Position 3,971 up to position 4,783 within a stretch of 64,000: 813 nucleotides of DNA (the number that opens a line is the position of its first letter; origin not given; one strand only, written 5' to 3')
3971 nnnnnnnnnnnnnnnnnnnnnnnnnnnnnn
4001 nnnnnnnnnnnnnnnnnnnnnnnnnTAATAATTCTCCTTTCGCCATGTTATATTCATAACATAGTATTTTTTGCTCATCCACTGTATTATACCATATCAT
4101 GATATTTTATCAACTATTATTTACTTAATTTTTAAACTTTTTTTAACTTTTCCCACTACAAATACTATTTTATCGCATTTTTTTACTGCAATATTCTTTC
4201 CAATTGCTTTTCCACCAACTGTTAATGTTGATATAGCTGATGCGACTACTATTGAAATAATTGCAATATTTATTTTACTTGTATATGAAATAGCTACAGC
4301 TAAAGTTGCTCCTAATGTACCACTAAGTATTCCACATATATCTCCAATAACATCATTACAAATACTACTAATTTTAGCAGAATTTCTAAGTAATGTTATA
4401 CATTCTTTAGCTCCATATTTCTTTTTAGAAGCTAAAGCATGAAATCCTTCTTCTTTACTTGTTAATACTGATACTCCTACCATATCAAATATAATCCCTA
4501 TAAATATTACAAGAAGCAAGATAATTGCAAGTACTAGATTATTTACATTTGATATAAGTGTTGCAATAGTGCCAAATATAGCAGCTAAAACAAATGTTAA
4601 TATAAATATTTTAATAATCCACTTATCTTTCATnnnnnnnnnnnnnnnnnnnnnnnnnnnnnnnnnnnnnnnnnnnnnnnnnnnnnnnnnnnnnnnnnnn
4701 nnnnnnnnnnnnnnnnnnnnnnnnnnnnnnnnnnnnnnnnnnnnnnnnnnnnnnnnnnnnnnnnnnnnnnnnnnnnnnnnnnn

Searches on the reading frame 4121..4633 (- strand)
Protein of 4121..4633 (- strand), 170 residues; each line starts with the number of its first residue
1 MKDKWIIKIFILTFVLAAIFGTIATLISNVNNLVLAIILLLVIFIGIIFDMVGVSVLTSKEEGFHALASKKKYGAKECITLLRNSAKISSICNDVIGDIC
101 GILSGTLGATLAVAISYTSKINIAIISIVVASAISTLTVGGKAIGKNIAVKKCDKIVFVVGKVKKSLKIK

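Call 5: search_protein_families(library=pfam, proteins=[window:4121-4633:-], max_evalue=0.01)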
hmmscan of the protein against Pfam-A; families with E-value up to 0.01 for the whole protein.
window:4121-4633:- (170 aa): 0 families

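Call 6: search_protein_families(library=ncbifam, proteins=[window:4121-4633:-], max_evalue=1)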
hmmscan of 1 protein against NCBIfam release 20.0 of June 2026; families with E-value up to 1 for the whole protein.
window:4121-4633:- (170 aa): 2 families
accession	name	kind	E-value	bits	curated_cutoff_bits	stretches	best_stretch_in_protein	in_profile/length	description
NF043065.1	MMSYN1_0478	equivalog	0.0099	15.8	170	1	6-49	87-131/190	MFS transporter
NF041554.1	SA1362_fam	subfamily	0.022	14.9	42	1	8-72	2-60/70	SA1362 family protein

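Call 8: search_solved_structures(query=window:4121-4633:-, max_evalue=10, show_alignments=2)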
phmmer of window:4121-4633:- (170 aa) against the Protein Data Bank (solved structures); distinct sequences matched with E-value up to 10: 0.

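Call 10: find_homologous_proteins(query=window:4121-4633:-)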
Query window:4121-4633:- (170 aa): 4735 proteins with E <= 0.001 among 5105 candidates; the best 120 are listed.
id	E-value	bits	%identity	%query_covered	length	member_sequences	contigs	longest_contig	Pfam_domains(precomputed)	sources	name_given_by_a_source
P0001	6.7e-93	327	100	100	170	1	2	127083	-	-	-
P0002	1.4e-77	277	80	100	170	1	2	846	-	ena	-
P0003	2.1e-77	277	83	100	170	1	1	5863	-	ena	-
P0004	9.9e-77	274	84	100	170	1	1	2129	-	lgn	-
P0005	1.7e-74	267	78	100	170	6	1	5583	-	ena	-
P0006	5.9e-74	265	78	99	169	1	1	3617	-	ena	-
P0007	6.9e-71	255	73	99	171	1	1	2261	-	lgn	-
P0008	4.3e-70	253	72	99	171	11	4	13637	-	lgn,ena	-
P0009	9.8e-70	252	74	100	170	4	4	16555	-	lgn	-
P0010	8.5e-69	249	72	95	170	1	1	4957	-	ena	-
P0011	1.1e-63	232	69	99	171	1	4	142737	-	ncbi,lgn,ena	-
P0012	1.2e-63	232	70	99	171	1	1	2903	-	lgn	-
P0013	1.7e-62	228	69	99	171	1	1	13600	-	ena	-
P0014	2.6e-62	228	66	94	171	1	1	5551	-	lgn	-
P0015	1.3e-60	222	66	92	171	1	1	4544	-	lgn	-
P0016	7.5e-52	194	58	100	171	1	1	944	PF01595.26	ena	-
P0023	4.6e-50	188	57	100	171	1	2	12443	PF01595.26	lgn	-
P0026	8.3e-50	187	56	100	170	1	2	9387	PF01595.26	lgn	-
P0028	9.2e-50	187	57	100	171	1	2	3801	PF01595.26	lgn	-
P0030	1.0e-49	187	57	100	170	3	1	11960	PF01595.26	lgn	-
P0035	2.7e-49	185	58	98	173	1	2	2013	PF01595.26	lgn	-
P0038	4.4e-49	185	57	99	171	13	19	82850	PF01595.26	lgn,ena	-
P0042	7.4e-49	184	57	100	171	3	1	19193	PF01595.26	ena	-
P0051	1.9e-48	183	58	96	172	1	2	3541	PF01595.26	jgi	-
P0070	7.7e-48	181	59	98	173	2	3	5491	PF01595.26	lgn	-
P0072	9.7e-48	180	57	98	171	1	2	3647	PF01595.26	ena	-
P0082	3.6e-47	178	54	98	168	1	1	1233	PF01595.26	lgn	-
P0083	3.7e-47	178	58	98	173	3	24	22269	PF01595.26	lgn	-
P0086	3.8e-47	178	54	98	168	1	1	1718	PF01595.26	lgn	-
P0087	3.9e-47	178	57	95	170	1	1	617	PF01595.26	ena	-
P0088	4.1e-47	178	59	95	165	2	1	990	PF01595.26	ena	-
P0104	6.1e-47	178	57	98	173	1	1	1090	PF01595.26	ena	-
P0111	8.5e-47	177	54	100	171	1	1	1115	PF01595.26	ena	-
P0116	9.8e-47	177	53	98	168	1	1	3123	PF01595.26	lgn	-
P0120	1.1e-46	177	59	99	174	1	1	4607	PF01595.26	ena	-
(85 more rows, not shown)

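Call 22: find_related_loci(query=window:4121-4633:-, collection=genome_contigs, flank=4000)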
Query window:4121-4633:- (170 aa) in genome_contigs; peptide patterns used: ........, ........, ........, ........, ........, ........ (x = any residue, [..] = any of these).
550 stretches matched a pattern; 441 encode a relative of the query (tblastn E <= 1e-3); the best 80 are kept; 80 distinct loci.
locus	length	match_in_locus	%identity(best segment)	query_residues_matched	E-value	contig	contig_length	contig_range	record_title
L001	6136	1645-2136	57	1-164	2e-57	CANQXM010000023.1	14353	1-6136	MAG: uncultured Bacilli bacterium isolate Lapin-025__bin7 genome assembly, contig: Lapin-025__NODE_3252_length_14353_cov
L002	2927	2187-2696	56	2-170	5e-56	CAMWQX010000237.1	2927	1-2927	MAG TPA_asm: uncultured Firmicutes bacterium isolate SRR14411249_bin.2_metawrap_v1.3_MAG genome assembly, contig: NODE.2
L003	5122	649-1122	60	5-163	4e-55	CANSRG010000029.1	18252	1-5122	MAG TPA_asm: uncultured Tenericutes bacterium isolate SRR15510224_bin.64_metawrap_v1.3_MAG genome assembly, contig: NODE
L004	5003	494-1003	54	2-170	3e-54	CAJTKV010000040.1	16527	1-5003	MAG TPA_asm: uncultured Bacilli bacterium isolate MGBC102277 genome assembly, contig: MGBC102277.40, whole genome shotgu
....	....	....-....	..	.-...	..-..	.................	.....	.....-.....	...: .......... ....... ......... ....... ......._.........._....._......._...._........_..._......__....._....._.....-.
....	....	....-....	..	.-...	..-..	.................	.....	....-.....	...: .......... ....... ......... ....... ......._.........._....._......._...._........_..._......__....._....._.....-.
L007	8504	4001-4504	58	4-170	3e-52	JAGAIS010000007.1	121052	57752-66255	MAG: Bacilli bacterium isolate RGIG8479 Water_deer_Cecum-1__c419, whole genome shotgun sequence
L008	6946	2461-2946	57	1-161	4e-52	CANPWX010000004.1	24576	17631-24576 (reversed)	MAG: uncultured Bacilli bacterium isolate Lapin-004__bin21 genome assembly, contig: Lapin-004__NODE_2474_length_24576_co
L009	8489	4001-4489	58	5-168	1e-50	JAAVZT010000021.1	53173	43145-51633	MAG: Bacilli bacterium isolate ABMPRH_26_1 k141_812136, whole genome shotgun sequence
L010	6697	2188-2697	56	2-170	2e-50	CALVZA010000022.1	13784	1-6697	MAG: uncultured Bacilli bacterium isolate E02__bin241 genome assembly, contig: E02__k127_5292223, whole genome shotgun s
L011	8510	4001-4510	51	2-170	3e-50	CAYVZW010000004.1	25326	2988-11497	MAG TPA_asm: uncultured Clostridium sp. isolate SRP294416_co3_69 genome assembly, contig: NODE_2676_length_25326_cov_10.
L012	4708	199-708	53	2-170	3e-50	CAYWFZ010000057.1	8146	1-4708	MAG TPA_asm: uncultured Muribaculaceae bacterium isolate SRP287540_co1_194 genome assembly, contig: NODE_9769_length_814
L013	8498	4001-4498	58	5-170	4e-49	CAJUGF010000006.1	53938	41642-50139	MAG TPA_asm: uncultured Bacilli bacterium isolate MGBC134914 genome assembly, contig: MGBC134914.6, whole genome shotgun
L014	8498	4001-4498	57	5-170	2e-48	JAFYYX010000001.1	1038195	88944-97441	MAG: Bacilli bacterium isolate RGIG7548 Water_buffalos_Omasum-1__c71, whole genome shotgun sequence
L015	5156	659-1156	58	5-170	4e-48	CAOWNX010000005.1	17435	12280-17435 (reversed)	MAG TPA_asm: uncultured Bacilli bacterium isolate MGBC105130 genome assembly, contig: MGBC105130.5, whole genome shotgun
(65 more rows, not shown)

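Call 46: find_encoding_contigs(protein=P0001, flank=1000, max_places=3)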
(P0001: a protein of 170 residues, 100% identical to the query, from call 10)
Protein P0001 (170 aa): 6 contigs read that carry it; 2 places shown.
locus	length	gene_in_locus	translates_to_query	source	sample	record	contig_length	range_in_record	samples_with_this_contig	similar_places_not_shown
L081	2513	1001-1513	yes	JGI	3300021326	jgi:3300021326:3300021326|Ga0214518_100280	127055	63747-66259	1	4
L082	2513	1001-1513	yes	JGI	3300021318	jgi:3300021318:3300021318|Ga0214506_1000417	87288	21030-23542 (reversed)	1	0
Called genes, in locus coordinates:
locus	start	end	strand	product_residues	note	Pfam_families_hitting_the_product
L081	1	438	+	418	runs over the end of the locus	PF00275:EPSP_synthase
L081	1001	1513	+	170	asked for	-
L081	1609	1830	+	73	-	PF01197:Ribosomal_L31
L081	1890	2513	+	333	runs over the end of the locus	PF14397:ATPgrasp_ST, PF14398:ATPgrasp_YheCD (faint), PF02955:GSH-S_ATP (weak)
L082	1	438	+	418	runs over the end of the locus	PF00275:EPSP_synthase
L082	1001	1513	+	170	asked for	-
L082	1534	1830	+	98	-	PF01197:Ribosomal_L31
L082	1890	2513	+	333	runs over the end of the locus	PF14397:ATPgrasp_ST, PF14398:ATPgrasp_YheCD (faint), PF02955:GSH-S_ATP (weak)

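Call 47: predict_structure(alignment_id=A2)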
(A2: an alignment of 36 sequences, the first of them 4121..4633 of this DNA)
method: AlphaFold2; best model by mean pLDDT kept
length: 170 residues; sequences in the alignment: 36
mean_pLDDT: 85.5   pTM: 0.76
mean pLDDT of the five models: 85.5, 84.9, 84.8, 84.8, 84.0
residues with pLDDT >= 90: 54; 70-90: 108; 50-70: 7; < 50: 1
segments of 3 or more residues with pLDDT < 50: none
pLDDT, mean of each block of 10 residues (from residue 1): 67 79 76 86 90 91 86 87 88 84 88 88 92 92 91 91 80
secondary structure, 60 per line:
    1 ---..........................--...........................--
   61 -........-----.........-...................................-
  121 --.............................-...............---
elements in order: H4-29 H32-58 H62-69 H75-83 H85-119 H123-151 H153-167

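Call 49: search_protein_families(library=pfam, alignment_id=A2, max_evalue=1)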
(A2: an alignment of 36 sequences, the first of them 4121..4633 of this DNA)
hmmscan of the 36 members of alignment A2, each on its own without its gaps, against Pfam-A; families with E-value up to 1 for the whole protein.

A. member 1, window:4121-4633:- (170 aa): 3 families
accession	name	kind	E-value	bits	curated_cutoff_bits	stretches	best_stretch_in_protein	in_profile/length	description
PF01595.25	CNNM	-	0.055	13.6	28.4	1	37-161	1-121/181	Cyclin M transmembrane N-terminal domain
PF05814.16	Ac76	-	0.22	12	22.5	1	11-48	4-41/83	Orf76 (Ac76)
PF14074.11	DUF4257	-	0.56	10.9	27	0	12-52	3-43/81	Protein of unknown function (DUF4257)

B. families by the number of members that match (of 36 scanned): 27 families (the first 25 are shown)
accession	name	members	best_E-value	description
PF01595.25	CNNM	30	4e-07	Cyclin M transmembrane N-terminal domain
PF16079.10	Phage_holin_5_2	8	0.0035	Phage holin family Hol44, in holin superfamily V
PF05814.16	Ac76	4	0.0092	Orf76 (Ac76)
PF12280.13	BSMAP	3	0.076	Brain specific membrane anchored protein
PF24985.1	DUF7775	2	0.0029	Domain of unknown function (DUF7775)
PF07066.17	DUF3882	2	0.026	Lactococcus phage M3 protein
PF07332.16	Phage_holin_3_6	2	0.17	Putative Actinobacterial Holin-X, holin superfamily III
PF23636.1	DUF7144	1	0.0021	Domain of unknown function (DUF7144)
PF17402.7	DUF5408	1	0.02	Family of unknown function (DUF5408)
PF06699.16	PIG-F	1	0.021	GPI biosynthesis protein family Pig-F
PF06177.16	QueT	1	0.034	QueT transporter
PF09323.15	DUF1980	1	0.041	DUF1980 N-terminal domain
PF11877.13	DUF3397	1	0.046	Protein of unknown function (DUF3397)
PF18827.6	LPD14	1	0.052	Large polyvalent protein-associated domain 14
PF06783.16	UPF0239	1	0.083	Uncharacterised protein family (UPF0239)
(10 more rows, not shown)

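Call 50: fold_search(model_id=the predicted structure, library=pdb)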
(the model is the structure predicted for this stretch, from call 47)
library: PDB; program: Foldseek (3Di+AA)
matches with E <= 10: 162; with E <= 0.001: 0
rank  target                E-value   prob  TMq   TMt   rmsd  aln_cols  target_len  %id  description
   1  7m1t_B                4.0e-03  1.00  0.52  0.31   5.7       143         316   19  Crystal structure of an archaeal CNNM, MtCorB, with C-terminal deletion in complex with Mg2+-ATP (released 2021-06-16)
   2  7m1t_A                1.7e-02  1.00  0.54  0.31   5.4       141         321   20  Crystal structure of an archaeal CNNM, MtCorB, with C-terminal deletion in complex with Mg2+-ATP (released 2021-06-16)
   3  7m1u_A                1.2e-01  1.00  0.60  0.35   3.0       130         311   19  Crystal structure of an archaeal CNNM, MtCorB, R235L mutant with C-terminal deletion (released 2021-06-16)
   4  7cff                  4.2e-01  1.00  0.60  0.64   2.7       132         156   17  Structure of the thermostabilized transmembrane domain of the bacterial CNNM/CorC family Mg2+ transporter in complex wit (released 2021-02-24)
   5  1few                  9.1e-01  0.60  0.37  0.37  11.5       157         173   13  CRYSTAL STRUCTURE OF SMAC/DIABLO (released 2000-09-13)
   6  6jx6_C                1.1e+00  0.57  0.37  0.40  10.6       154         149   12  Tetrameric form of Smac (released 2019-12-04)
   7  4tx5_B                1.1e+00  0.44  0.35  0.35  11.5       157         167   13  Crystal structure of Smac-DIABLO (in space group P65) (released 2015-07-15)
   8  4tx5_A                1.4e+00  0.60  0.41  0.40  11.7       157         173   13  Crystal structure of Smac-DIABLO (in space group P65) (released 2015-07-15)
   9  6d0n_A                1.4e+00  0.12  0.18  0.09  14.4       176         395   14  Crystal structure of a CLC-type fluoride/proton antiporter, V319G mutant (released 2018-07-04)
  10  6d0n_B                1.5e+00  0.12  0.18  0.09  14.5       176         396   14  Crystal structure of a CLC-type fluoride/proton antiporter, V319G mutant (released 2018-07-04)
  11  6d0k_B                1.5e+00  0.12  0.19  0.09  14.4       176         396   13  Crystal structure of a CLC-type fluoride/proton antiporter, E118Q mutant (released 2018-07-04)
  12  6h7l_A                1.5e+00  0.08  0.17  0.11  19.7       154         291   10  ACTIVATED TURKEY BETA1 ADRENOCEPTOR WITH BOUND PARTIAL AGONIST DOBUTAMINE AND NANOBODY Nb6B9 (released 2018-10-17)
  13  8e2i_E                1.7e+00  0.47  0.38  0.38  11.8       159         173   13  Cryo-EM structure of BIRC6/Smac (released 2023-02-15)
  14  7x2c_F                1.7e+00  0.06  0.15  0.10  20.2       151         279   14  Cryo-EM structure of the fenoldopam-bound D1 dopamine receptor and mini-Gs complex (released 2022-06-29)
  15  8auw_D                1.8e+00  0.35  0.36  0.38  11.2       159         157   13  Cryo-EM structure of human BIRC6 in complex with SMAC. (released 2023-02-15)
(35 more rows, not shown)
